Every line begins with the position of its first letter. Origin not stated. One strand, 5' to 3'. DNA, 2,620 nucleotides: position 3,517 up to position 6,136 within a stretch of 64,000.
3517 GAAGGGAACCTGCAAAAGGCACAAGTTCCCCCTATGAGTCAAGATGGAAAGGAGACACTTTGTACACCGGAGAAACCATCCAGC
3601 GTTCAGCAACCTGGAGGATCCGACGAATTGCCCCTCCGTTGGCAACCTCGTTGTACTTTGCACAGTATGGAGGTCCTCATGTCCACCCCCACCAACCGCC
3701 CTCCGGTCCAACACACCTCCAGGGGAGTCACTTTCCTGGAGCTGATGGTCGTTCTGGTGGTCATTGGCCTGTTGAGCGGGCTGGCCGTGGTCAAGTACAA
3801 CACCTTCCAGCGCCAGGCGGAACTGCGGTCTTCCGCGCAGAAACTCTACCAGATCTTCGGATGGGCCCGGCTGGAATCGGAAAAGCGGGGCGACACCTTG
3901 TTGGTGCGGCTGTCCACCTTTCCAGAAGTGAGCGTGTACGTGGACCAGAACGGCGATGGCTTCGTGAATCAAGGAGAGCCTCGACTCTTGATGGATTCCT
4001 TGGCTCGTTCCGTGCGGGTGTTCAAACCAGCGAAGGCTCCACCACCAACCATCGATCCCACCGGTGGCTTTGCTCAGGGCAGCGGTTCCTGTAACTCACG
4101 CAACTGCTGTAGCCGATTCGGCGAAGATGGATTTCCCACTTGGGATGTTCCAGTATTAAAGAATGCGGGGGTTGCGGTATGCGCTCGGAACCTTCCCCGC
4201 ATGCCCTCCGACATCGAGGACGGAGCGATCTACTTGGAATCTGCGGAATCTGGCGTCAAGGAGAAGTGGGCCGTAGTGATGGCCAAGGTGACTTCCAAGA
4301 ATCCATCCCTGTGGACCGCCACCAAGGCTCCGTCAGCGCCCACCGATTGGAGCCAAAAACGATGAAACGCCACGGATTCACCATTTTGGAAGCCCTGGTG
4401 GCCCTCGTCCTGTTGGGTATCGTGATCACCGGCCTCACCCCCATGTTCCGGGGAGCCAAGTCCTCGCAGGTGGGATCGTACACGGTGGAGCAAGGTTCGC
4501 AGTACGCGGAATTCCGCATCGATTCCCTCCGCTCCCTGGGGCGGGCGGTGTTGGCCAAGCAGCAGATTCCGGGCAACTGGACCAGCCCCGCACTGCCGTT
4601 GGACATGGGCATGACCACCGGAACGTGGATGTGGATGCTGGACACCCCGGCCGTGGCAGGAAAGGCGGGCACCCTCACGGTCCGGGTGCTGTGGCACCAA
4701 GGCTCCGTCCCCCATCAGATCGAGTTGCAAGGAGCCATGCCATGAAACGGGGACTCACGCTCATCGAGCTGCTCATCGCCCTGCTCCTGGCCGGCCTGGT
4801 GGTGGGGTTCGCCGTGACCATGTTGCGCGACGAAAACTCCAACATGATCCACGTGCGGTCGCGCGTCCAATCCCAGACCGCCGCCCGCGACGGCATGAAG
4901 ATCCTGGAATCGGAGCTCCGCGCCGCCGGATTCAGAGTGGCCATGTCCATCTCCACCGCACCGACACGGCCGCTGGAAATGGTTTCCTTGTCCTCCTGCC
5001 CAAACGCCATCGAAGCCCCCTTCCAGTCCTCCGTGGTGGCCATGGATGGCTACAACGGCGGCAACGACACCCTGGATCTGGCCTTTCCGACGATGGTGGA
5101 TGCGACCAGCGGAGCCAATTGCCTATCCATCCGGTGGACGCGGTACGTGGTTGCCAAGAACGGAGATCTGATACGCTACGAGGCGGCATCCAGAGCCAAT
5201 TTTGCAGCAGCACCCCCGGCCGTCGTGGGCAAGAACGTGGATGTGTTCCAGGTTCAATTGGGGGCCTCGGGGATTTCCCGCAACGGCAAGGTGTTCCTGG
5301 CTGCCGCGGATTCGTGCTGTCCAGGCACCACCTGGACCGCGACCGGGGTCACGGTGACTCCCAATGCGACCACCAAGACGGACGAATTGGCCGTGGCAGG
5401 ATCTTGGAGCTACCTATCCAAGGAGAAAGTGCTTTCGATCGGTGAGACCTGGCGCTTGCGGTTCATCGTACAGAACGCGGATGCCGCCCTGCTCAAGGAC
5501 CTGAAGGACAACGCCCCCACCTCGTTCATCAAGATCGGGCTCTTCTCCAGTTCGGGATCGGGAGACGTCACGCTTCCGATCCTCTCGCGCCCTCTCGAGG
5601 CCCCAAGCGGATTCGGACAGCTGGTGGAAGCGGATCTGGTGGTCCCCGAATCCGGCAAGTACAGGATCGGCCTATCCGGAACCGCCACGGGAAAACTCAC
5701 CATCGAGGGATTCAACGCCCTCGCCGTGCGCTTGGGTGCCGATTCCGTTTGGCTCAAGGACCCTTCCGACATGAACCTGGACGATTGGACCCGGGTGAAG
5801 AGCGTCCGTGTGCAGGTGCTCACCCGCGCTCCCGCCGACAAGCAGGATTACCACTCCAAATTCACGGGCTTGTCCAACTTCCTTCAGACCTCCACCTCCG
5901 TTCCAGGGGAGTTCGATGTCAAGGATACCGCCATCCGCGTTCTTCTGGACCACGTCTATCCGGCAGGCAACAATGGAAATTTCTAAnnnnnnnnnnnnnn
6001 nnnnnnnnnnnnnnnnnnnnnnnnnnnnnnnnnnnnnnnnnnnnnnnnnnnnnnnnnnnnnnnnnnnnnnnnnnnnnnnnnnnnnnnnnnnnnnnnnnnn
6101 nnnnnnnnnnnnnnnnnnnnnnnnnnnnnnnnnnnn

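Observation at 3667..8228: Four-gene overlapping prepilin-like operon with unusually large PilW-like (414 aa) and PilX_N-domain (752 aa) members, divergent from infC and next to a T9SS-cargo GH5-like gene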

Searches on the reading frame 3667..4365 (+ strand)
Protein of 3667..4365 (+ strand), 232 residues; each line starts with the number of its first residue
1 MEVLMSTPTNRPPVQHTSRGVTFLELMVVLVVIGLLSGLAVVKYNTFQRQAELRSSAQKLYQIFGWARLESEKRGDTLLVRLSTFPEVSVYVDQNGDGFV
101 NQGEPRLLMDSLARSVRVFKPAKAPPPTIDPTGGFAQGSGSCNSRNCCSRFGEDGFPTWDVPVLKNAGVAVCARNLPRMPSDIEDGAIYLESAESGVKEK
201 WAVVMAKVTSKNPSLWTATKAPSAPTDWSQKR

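Call 4: search_protein_families(library=pfam, proteins=[window:3667-4365:+], max_evalue=1)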
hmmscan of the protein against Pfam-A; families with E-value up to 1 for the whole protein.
window:3667-4365:+ (232 aa): 1 family
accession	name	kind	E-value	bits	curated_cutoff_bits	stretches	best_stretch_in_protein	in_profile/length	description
PF07963.17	N_methyl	-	3.7e-05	23.5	21.2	1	18-40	4-26/27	Prokaryotic N-terminal methylation motif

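Call 8: search_protein_families(library=ncbifam, proteins=[window:3667-4365:+], max_evalue=1)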
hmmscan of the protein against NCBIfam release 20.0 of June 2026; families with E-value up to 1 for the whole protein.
window:3667-4365:+ (232 aa): 9 families
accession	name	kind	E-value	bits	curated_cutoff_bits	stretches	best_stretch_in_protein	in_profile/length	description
TIGR01708.2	typeII_sec_gspH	equivalog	4e-11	43.2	80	1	18-83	1-66/169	type II secretion system minor pseudopilin GspH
NF007800.0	PRK10506.1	equivalog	2e-06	27.7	158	1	16-73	6-63/163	prepilin peptidase-dependent protein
TIGR01710.1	typeII_sec_gspG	equivalog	7.4e-06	26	88.85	1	19-60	1-42/134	type II secretion system major pseudopilin GspG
TIGR02596.1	TIGR02596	subfamily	7.9e-06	26.1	70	1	22-83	2-63/196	Verru_Chthon cassette protein D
NF007862.0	PRK10574.1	equivalog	3.5e-05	24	138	1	17-57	3-43/145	prepilin peptidase-dependent pilin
TIGR02532.1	IV_pilin_GFxxxE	domain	0.00015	21.5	16.3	1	19-41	2-24/24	prepilin-type N-terminal cleavage/methylation domain-containing protein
NF041775.1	typeIV_PilA_Myxo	equivalog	0.00026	21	400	1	18-59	10-54/214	type IV pilin protein PilA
NF041013.1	T4P_ComGE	equivalog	0.00097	19.2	49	1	19-63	4-48/83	competence type IV pilus minor pilin ComGE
NF040999.1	pilin_ComGC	equivalog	0.19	12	75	1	19-37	2-20/84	competence type IV pilus major pilin ComGC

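Call 92: search_solved_structures(query=A4, max_evalue=10, show_alignments=0)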
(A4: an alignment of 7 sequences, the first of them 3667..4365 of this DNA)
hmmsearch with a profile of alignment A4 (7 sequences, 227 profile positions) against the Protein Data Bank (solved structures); distinct sequences matched with E-value up to 10: 37.
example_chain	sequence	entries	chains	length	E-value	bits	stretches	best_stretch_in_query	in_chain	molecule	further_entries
9egp_A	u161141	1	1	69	2.4e-08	36.9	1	16-55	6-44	Geopilin domain 1 protein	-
7tgg_A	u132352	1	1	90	3.1e-08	36.5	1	14-56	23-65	Geopilin domain 1 protein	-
9laa_A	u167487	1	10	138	2e-06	30.6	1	14-52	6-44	Type IV pilin protein PilA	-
8tob_GA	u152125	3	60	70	4.1e-06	29.6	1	22-54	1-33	Fimbrial protein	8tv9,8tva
8tum_e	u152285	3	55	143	6.7e-06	28.9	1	21-52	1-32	Type IV major pilin protein PilA | Pilin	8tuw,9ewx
2m7g_A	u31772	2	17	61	7.8e-06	28.7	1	21-57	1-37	Geopilin domain 1 protein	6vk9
1oqw_A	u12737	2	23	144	7.9e-06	28.6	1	21-52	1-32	Fimbrial protein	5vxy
3sok_A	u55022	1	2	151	0.00013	24.7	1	21-52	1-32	Fimbrial protein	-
5kua_A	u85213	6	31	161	0.00022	23.9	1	21-54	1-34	pilin | Neisseria meningitidis PilE variant SB-GATDH | Neisseria meningitidis PilE, SB-DATDH variant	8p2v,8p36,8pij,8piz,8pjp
8tj2_C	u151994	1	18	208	0.00026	23.7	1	21-55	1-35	Type IV major pilin protein PilA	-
1ay2_A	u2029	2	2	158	0.00033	23.4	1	21-54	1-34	TYPE 4 PILIN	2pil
8pfb_G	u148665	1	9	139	0.00034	23.3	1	21-52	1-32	Type IV pilin PilE1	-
8p3b_A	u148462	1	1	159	0.00037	23.2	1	21-54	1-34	Fimbrial protein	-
2hi2_A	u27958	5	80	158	0.00039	23.1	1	21-54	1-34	Fimbrial protein | PilA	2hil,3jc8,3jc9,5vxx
9lab_B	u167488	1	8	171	0.00041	23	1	16-52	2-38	MSHA major pilin subunit MshA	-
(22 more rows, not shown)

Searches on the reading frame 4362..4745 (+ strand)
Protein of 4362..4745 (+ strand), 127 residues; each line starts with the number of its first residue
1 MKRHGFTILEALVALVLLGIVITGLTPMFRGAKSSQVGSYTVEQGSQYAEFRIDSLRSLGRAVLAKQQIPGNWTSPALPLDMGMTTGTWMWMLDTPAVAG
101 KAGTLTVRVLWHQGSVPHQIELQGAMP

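Call 4: search_protein_families(library=pfam, proteins=[window:4362-4745:+], max_evalue=1)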
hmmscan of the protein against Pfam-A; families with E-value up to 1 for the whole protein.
window:4362-4745:+ (127 aa): 1 family
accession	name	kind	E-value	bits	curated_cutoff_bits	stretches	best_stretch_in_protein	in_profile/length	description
PF07963.17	N_methyl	-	4.7e-07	29.5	21.2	1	2-25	3-26/27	Prokaryotic N-terminal methylation motif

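Call 8: search_protein_families(library=ncbifam, proteins=[window:4362-4745:+], max_evalue=1)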
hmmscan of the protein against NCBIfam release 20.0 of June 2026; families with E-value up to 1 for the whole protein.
window:4362-4745:+ (127 aa): 10 families
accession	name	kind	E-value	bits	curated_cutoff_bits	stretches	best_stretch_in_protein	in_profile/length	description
NF038303.1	EPS_HpsB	equivalog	3.8e-08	33.6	150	1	3-58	2-57/211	hormogonium polysaccharide secretion pseudopilin HpsB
TIGR02523.1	type_IV_pilV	equivalog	2.8e-05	24.6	52.2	1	4-60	2-58/139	type IV pilus modification protein PilV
TIGR02532.1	IV_pilin_GFxxxE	domain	0.00067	19.4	16.3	1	3-25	1-23/24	prepilin-type N-terminal cleavage/methylation domain-containing protein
TIGR01708.2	typeII_sec_gspH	equivalog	0.0007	19.6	80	1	4-36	2-34/169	type II secretion system minor pseudopilin GspH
NF041002.1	pilin_ComGF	equivalog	0.0012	19.1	80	1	4-36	2-34/139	competence type IV pilus minor pilin ComGF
NF041013.1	T4P_ComGE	equivalog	0.0031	17.6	49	1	4-30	4-30/83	competence type IV pilus minor pilin ComGE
NF007660.0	PRK10332.1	equivalog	0.0034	17.8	86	1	2-41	7-46/107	prepilin-type N-terminal cleavage/methylation domain-containing protein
TIGR01710.1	typeII_sec_gspG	equivalog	0.013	15.6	88.85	1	4-32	1-29/134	type II secretion system major pseudopilin GspG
NF006453.0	PRK08808.1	equivalog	0.055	12.5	295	1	3-58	6-57/211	type II secretion system protein J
NF038304.1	EPS_HpsC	equivalog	0.14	11.7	200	1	2-25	19-42/318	hormogonium polysaccharide secretion pseudopilin HpsC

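Call 93: search_solved_structures(query=A5, max_evalue=10, show_alignments=0)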
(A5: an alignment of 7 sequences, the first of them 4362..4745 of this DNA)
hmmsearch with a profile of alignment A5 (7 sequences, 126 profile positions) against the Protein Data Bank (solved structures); distinct sequences matched with E-value up to 10: 7.
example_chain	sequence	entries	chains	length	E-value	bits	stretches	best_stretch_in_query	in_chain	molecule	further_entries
9egp_A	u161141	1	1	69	0.025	17.7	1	3-39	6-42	Geopilin domain 1 protein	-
7tgg_A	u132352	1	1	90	0.072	16.2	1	3-28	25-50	Geopilin domain 1 protein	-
9lab_B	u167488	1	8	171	0.09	15.9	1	1-23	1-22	MSHA major pilin subunit MshA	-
5wda_A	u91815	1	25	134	0.19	14.8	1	8-36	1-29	General secretion pathway protein G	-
6xxd_A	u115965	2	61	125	0.36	14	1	8-83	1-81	PilA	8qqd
9laa_A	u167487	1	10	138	0.37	13.9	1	1-23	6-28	Type IV pilin protein PilA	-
8uhf_A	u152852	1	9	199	0.82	12.8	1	9-44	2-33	Toxin co-regulated pilin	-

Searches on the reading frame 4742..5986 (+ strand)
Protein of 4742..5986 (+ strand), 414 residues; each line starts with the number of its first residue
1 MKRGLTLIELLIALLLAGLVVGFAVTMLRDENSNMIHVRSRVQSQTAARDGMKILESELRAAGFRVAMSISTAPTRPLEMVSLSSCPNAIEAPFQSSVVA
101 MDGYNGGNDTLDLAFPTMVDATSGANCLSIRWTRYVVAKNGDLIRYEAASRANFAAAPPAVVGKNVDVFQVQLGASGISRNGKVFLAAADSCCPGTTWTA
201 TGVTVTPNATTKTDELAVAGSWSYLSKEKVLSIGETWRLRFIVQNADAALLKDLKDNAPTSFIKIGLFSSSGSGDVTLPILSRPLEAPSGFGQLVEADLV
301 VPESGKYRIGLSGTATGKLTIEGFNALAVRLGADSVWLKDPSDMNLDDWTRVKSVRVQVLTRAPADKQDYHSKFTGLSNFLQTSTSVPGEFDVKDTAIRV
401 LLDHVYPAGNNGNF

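Call 4: search_protein_families(library=pfam, proteins=[window:4742-5986:+], max_evalue=1)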
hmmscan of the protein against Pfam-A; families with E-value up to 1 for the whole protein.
window:4742-5986:+ (414 aa): 2 families
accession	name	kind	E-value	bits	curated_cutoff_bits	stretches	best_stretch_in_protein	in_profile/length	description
PF07963.17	N_methyl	-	0.00025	20.9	21.2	1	2-24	4-26/27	Prokaryotic N-terminal methylation motif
PF16074.10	PilW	-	0.0042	17.5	26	1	345-373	66-93/124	Type IV Pilus-assembly protein W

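Call 7: search_solved_structures(query=window:4742-5986:+, max_evalue=10, show_alignments=2)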
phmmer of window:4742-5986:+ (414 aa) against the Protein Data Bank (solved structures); distinct sequences matched with E-value up to 10: 6.
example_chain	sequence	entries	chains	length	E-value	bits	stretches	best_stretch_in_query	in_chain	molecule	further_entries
8jgu_A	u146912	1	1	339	0.076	15.4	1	267-338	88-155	Exopolyphosphatase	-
4yxv_A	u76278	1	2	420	0.45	12.9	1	122-178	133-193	Polyketide biosynthesis 3-hydroxy-3-methylglutaryl-ACP synthase PksG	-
4yxt_A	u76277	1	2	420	0.51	12.7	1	122-178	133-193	Polyketide biosynthesis 3-hydroxy-3-methylglutaryl-ACP synthase PksG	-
4yxq_A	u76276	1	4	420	0.52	12.7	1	122-178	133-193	Polyketide biosynthesis 3-hydroxy-3-methylglutaryl-ACP synthase PksG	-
9jdn_A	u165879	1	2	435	1.7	11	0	360-406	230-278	Alanine--tRNA ligase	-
9jc7_A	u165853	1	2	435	1.8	10.9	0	360-406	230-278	Alanine--tRNA ligase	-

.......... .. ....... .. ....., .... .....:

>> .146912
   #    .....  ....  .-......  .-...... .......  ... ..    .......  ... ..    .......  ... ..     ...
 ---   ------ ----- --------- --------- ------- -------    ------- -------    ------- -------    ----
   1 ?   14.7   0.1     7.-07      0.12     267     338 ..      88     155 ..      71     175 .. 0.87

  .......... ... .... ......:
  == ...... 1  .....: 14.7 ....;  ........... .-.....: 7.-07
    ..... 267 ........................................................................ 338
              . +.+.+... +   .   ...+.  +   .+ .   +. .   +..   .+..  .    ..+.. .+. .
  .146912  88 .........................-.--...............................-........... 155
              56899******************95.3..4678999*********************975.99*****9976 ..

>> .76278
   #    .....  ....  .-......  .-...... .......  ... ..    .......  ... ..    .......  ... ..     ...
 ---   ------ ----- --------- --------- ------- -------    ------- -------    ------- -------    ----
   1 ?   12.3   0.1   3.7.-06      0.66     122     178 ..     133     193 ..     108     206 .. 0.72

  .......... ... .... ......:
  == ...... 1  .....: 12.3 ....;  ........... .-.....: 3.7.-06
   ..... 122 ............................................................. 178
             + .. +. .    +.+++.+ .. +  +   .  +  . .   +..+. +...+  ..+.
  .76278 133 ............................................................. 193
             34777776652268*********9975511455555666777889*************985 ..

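Call 8: search_protein_families(library=ncbifam, proteins=[window:4742-5986:+], max_evalue=1)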
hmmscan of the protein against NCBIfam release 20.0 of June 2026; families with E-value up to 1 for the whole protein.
window:4742-5986:+ (414 aa): 6 families
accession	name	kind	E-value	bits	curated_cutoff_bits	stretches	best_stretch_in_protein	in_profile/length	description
TIGR02532.1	IV_pilin_GFxxxE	domain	0.00019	21.2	16.3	1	2-25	1-24/24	prepilin-type N-terminal cleavage/methylation domain-containing protein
TIGR01708.2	typeII_sec_gspH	equivalog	0.00024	21.1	80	1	3-44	2-45/169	type II secretion system minor pseudopilin GspH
NF038304.1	EPS_HpsC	equivalog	0.0045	16.6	200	1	2-47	20-69/318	hormogonium polysaccharide secretion pseudopilin HpsC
NF007848.0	PRK10557.1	equivalog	0.035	13.4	120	1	2-65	10-73/192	prepilin peptidase-dependent protein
NF041013.1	T4P_ComGE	equivalog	0.04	14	49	1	3-49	4-50/83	competence type IV pilus minor pilin ComGE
TIGR01710.1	typeII_sec_gspG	equivalog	0.16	12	88.85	1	3-53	1-53/134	type II secretion system major pseudopilin GspG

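Call 22: find_homologous_proteins(query=window:4742-5986:+, max_evalue=0.001)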
Query window:4742-5986:+ (414 aa): 9 proteins with E <= 0.001 among 8000 candidates.
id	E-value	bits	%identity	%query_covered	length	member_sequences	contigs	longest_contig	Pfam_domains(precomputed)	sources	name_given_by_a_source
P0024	4.8e-194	663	74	100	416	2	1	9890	-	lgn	-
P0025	1.2e-155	537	60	100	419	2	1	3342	-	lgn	-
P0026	3.2e-154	532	60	100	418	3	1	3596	PF07963.18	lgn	-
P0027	1.3e-140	487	56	100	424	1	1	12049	PF07963.18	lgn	-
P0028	4.2e-137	476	55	100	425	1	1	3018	PF07963.18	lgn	-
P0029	3.9e-123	430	50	100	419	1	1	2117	-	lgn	-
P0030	4.0e-75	272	40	99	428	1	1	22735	-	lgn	-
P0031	1.5e-71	260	38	99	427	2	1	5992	PF07963.18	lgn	-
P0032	3.9e-71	258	38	99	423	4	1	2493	PF07963.18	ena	-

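Call 32: predict_structure(alignment_id=A2)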
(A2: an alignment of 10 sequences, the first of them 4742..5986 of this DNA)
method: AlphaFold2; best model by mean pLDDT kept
length: 414 residues; sequences in the alignment: 10
mean_pLDDT: 72.8   pTM: 0.56
mean pLDDT of the five models: 72.8, 72.5, 70.4, 65.5, 65.3
residues with pLDDT >= 90: 38; 70-90: 221; 50-70: 106; < 50: 49
segments of 3 or more residues with pLDDT < 50: 1-3, 64-81, 177-183, 283-286, 331-339, 410-414
pLDDT, mean of each block of 10 residues (from residue 1): 60 81 71 64 67 81 46 38 62 74 79 78 66 90 90 89 89 60 51 64 86 87 87 70 86 83 87 77 53 71 81 91 67 44 59 79 74 79 82 86 75 29
secondary structure, 60 per line:
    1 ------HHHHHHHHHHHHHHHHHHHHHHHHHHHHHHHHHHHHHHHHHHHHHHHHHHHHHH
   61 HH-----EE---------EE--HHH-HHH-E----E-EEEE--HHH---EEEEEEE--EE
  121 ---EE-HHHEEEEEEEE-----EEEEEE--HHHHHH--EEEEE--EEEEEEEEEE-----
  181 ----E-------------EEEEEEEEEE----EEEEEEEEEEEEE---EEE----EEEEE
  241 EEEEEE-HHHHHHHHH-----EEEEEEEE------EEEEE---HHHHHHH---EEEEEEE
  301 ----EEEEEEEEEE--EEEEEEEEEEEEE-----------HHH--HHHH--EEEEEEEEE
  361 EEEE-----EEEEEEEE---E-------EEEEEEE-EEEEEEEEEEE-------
elements in order: H7-62 E98-101 E110-116 E130-137 E143-148 H151-156 E159-163 E166-175 E199-208 E213-225 E229-231 E236-246 H248-256 E262-269 E276-280 H284-290 E294-300 E305-314 E317-329 H346-349 E352-364 E370-377 E389-395 E397-407
